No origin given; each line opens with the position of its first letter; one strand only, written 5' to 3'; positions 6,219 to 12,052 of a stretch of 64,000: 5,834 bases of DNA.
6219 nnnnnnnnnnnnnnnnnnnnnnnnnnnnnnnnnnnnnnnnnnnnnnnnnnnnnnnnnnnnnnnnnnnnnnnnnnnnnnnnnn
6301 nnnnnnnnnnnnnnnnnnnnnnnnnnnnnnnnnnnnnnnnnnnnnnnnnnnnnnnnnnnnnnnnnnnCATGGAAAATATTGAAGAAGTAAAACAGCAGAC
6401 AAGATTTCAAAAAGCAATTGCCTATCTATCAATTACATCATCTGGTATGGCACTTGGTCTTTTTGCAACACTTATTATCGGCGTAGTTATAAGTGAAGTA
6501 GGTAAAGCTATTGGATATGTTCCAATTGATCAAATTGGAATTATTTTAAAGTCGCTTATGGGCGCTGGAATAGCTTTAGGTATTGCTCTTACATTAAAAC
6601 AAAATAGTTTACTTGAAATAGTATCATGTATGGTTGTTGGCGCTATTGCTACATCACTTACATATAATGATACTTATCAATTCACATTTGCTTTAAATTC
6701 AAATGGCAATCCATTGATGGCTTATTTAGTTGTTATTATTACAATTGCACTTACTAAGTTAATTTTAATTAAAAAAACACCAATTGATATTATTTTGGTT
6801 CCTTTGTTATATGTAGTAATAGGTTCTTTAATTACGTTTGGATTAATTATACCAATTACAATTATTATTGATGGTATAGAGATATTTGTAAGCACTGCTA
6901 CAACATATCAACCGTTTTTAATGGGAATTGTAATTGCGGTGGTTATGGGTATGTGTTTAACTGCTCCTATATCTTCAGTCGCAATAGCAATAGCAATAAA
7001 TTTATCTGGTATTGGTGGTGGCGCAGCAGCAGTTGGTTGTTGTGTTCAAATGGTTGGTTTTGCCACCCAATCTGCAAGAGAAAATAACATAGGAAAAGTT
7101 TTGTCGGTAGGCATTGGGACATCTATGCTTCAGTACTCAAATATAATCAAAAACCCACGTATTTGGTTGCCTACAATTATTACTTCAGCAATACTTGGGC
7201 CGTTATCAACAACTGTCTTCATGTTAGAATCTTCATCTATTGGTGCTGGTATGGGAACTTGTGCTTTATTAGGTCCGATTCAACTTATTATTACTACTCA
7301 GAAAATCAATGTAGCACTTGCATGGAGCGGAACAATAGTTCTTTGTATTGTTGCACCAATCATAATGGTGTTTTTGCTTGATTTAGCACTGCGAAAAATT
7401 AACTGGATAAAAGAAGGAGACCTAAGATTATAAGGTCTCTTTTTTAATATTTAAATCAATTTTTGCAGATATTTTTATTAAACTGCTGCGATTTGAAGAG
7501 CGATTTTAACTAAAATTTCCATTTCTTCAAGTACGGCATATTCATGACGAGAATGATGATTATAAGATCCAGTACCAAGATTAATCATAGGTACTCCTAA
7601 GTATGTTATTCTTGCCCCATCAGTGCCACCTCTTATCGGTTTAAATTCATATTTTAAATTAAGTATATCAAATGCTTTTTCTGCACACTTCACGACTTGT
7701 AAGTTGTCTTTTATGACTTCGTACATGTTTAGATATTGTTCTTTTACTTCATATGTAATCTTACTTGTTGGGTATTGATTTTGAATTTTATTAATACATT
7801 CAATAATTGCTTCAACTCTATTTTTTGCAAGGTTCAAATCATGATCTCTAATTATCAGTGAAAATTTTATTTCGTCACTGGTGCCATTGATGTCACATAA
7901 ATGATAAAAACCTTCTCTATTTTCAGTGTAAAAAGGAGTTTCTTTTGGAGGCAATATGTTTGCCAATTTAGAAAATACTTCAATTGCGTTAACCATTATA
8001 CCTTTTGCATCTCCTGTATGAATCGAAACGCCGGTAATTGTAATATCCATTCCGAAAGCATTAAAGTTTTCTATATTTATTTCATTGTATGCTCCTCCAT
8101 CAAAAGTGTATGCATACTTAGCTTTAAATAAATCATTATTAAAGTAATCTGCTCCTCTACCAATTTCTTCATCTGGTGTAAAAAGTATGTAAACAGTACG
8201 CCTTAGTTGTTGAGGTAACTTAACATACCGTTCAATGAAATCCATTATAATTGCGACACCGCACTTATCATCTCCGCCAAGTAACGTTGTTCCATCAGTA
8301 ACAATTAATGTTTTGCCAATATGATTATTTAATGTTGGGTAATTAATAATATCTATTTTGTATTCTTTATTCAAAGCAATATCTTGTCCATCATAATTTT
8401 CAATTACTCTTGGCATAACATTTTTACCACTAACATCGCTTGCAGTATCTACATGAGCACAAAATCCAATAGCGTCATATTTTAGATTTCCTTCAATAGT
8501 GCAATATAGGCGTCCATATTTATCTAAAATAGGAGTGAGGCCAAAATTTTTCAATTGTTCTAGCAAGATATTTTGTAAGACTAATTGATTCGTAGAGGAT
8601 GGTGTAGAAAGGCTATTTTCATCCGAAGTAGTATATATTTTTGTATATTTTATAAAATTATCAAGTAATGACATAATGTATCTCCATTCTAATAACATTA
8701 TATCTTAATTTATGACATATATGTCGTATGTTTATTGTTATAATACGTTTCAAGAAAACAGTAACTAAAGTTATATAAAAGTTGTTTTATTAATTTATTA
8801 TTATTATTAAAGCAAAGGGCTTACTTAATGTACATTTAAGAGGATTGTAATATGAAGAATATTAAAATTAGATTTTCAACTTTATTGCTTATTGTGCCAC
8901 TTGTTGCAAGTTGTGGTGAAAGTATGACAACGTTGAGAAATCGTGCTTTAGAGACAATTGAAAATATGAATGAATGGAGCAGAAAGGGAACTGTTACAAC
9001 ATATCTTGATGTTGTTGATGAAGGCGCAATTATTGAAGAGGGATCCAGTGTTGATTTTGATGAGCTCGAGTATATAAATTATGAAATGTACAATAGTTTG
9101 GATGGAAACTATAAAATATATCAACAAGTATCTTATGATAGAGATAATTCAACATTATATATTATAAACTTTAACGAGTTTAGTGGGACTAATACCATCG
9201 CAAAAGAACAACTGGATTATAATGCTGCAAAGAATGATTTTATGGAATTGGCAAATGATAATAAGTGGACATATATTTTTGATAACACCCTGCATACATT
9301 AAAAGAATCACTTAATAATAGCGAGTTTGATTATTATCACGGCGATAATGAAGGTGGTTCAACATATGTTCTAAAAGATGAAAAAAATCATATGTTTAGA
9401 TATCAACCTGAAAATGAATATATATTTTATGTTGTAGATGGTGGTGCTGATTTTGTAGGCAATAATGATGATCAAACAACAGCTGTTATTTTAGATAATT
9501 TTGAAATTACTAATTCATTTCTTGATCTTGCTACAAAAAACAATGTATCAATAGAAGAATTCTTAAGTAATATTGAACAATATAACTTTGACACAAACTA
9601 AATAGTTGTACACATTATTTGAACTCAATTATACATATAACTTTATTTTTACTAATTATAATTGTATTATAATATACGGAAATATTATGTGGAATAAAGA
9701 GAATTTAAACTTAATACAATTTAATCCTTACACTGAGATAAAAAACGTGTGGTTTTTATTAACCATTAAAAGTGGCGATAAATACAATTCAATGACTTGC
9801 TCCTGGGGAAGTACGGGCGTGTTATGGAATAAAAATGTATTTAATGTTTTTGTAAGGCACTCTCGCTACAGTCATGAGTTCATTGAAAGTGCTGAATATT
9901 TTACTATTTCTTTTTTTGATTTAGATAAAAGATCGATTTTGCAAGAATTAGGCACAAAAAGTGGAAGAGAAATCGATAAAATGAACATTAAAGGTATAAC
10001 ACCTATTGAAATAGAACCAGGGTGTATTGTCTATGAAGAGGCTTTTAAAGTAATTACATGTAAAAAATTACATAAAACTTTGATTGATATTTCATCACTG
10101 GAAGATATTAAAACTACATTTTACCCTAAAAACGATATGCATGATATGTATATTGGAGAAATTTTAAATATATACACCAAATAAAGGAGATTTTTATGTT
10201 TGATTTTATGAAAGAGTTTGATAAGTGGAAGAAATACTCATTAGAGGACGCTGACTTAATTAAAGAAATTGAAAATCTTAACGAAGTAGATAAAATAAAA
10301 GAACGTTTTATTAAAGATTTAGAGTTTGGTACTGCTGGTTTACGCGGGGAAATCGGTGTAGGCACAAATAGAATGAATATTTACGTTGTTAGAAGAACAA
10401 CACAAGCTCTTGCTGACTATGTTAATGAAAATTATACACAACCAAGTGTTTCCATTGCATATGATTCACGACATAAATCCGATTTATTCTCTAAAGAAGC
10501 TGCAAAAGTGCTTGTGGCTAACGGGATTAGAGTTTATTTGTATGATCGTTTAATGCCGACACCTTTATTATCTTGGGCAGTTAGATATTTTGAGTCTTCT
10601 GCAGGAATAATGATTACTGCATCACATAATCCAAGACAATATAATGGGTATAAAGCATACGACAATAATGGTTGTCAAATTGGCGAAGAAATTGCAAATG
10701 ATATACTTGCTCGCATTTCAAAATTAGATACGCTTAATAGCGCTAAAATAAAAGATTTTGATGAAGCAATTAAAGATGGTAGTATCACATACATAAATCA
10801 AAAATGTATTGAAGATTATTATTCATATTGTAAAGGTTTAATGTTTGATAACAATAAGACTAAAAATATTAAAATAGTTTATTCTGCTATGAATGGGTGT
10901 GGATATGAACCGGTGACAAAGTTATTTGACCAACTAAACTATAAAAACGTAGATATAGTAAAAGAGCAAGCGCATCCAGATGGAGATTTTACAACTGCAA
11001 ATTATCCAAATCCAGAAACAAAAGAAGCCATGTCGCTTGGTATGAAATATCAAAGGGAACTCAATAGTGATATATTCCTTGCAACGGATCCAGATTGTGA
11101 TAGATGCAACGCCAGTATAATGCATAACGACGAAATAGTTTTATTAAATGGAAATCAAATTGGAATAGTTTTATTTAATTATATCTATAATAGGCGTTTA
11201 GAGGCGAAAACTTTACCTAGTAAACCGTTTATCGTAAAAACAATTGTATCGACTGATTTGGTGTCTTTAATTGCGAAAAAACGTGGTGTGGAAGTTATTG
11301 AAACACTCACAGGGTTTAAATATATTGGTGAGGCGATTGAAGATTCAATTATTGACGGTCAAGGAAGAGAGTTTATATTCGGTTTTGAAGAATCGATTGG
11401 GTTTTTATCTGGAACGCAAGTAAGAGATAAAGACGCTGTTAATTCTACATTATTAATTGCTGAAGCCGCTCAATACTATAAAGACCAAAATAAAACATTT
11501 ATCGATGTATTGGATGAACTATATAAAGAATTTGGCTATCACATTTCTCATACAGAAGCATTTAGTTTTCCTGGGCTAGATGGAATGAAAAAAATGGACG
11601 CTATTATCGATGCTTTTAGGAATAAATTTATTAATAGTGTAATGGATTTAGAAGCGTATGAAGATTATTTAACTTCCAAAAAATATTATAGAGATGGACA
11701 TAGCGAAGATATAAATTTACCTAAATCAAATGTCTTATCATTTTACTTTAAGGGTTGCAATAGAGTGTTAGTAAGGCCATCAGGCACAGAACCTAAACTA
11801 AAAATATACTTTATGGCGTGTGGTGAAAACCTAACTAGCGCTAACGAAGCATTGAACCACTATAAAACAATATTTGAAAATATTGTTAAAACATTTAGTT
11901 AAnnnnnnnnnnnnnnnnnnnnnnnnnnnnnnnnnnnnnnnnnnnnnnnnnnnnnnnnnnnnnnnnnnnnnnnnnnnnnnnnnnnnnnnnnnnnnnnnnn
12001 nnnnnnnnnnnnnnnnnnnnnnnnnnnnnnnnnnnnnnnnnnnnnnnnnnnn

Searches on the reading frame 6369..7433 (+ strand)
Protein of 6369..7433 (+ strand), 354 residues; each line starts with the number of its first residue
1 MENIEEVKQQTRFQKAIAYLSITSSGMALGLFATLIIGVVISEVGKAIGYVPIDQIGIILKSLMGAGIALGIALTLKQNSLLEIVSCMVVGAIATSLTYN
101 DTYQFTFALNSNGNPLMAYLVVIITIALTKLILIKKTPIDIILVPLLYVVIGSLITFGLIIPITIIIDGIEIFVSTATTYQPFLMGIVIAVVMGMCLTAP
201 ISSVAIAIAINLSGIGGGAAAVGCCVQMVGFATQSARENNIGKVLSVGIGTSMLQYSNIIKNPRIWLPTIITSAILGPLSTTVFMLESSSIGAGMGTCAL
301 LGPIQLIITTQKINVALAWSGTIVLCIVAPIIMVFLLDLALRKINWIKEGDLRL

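Call 41: search_protein_families(library=pfam, proteins=[window:6369-7433:+], max_evalue=0.00001)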
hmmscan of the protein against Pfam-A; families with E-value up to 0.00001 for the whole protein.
window:6369-7433:+ (354 aa): 1 family
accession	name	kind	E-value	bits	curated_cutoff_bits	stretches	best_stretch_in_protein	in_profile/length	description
PF13303.11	PTS_EIIC_2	-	1.9e-77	261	28.9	1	24-353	4-326/327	Phosphotransferase system, EIIC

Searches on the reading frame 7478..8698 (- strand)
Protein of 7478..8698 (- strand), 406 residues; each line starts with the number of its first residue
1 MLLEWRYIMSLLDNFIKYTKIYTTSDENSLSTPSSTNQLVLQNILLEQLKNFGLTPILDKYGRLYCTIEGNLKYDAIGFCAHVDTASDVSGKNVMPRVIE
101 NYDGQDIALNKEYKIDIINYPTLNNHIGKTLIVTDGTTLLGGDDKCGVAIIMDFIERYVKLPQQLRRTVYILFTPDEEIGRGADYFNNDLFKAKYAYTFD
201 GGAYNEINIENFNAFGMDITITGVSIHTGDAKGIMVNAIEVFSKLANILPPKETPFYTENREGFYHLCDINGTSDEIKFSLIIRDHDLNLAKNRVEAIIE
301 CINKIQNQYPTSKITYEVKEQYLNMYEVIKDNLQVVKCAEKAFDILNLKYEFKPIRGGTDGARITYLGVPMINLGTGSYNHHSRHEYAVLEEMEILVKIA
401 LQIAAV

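Call 41: search_protein_families(library=pfam, proteins=[window:7478-8698:-], max_evalue=0.00001)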
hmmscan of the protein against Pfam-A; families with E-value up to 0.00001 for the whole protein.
window:7478-8698:- (406 aa): 3 families
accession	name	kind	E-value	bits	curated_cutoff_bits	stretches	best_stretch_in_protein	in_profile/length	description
PF01546.33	Peptidase_M20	-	1.1e-15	58.5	24.6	1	143-404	35-204/206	Peptidase family M20/M25/M40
PF07687.19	M20_dimer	-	1.4e-10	41.5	21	1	209-309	1-106/107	Peptidase dimerisation domain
PF05343.19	Peptidase_M42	-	3.1e-09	36.8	23.2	0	143-239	134-225/292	M42 glutamyl aminopeptidase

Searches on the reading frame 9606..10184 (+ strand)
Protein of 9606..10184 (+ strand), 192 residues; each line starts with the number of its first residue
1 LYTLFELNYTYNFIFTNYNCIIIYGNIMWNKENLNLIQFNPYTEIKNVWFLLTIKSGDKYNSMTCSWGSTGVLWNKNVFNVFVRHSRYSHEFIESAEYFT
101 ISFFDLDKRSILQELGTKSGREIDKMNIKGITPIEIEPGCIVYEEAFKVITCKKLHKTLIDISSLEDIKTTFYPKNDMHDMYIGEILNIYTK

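Call 41: search_protein_families(library=pfam, proteins=[window:9606-10184:+], max_evalue=0.00001)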
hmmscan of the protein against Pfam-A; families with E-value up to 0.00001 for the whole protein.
window:9606-10184:+ (192 aa): 1 family
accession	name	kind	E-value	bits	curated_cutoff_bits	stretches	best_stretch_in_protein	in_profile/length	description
PF01613.24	Flavin_Reduct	-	5.3e-14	53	27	1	48-191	8-133/153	Flavin reductase like domain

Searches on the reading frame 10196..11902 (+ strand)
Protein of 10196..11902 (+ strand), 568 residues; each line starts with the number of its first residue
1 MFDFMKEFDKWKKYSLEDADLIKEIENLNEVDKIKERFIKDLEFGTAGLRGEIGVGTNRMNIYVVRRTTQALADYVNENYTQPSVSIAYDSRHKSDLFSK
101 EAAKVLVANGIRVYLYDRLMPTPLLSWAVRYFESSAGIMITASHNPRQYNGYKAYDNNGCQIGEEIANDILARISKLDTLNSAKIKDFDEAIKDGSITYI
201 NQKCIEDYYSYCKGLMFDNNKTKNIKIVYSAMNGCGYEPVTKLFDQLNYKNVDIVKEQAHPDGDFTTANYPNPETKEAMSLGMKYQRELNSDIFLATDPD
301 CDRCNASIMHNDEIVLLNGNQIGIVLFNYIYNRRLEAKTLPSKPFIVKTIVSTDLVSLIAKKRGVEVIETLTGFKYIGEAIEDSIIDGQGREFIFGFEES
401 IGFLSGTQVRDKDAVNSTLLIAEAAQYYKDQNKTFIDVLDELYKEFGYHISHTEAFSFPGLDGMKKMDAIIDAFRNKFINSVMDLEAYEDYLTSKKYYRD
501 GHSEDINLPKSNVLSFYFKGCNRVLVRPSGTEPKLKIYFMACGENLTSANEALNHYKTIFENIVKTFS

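Call 42: search_protein_families(library=pfam, proteins=[window:10196-11902:+], max_evalue=0.00001)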
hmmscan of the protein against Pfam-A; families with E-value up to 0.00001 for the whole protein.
window:10196-11902:+ (568 aa): 4 families
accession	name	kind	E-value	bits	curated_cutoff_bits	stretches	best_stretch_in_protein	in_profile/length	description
PF02878.22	PGM_PMM_I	-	5.5e-44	149.6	22.5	1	43-178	3-135/138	Phosphoglucomutase/phosphomannomutase, alpha/beta/alpha domain I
PF02879.22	PGM_PMM_II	-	2.8e-20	73.2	29.3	1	208-304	3-96/103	Phosphoglucomutase/phosphomannomutase, alpha/beta/alpha domain II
PF02880.22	PGM_PMM_III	-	4.3e-20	72.4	20.7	1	318-446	1-115/115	Phosphoglucomutase/phosphomannomutase, alpha/beta/alpha domain III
PF00408.26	PGM_PMM_IV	-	1e-06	29.1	23.1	1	517-542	28-53/68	Phosphoglucomutase/phosphomannomutase, C-terminal domain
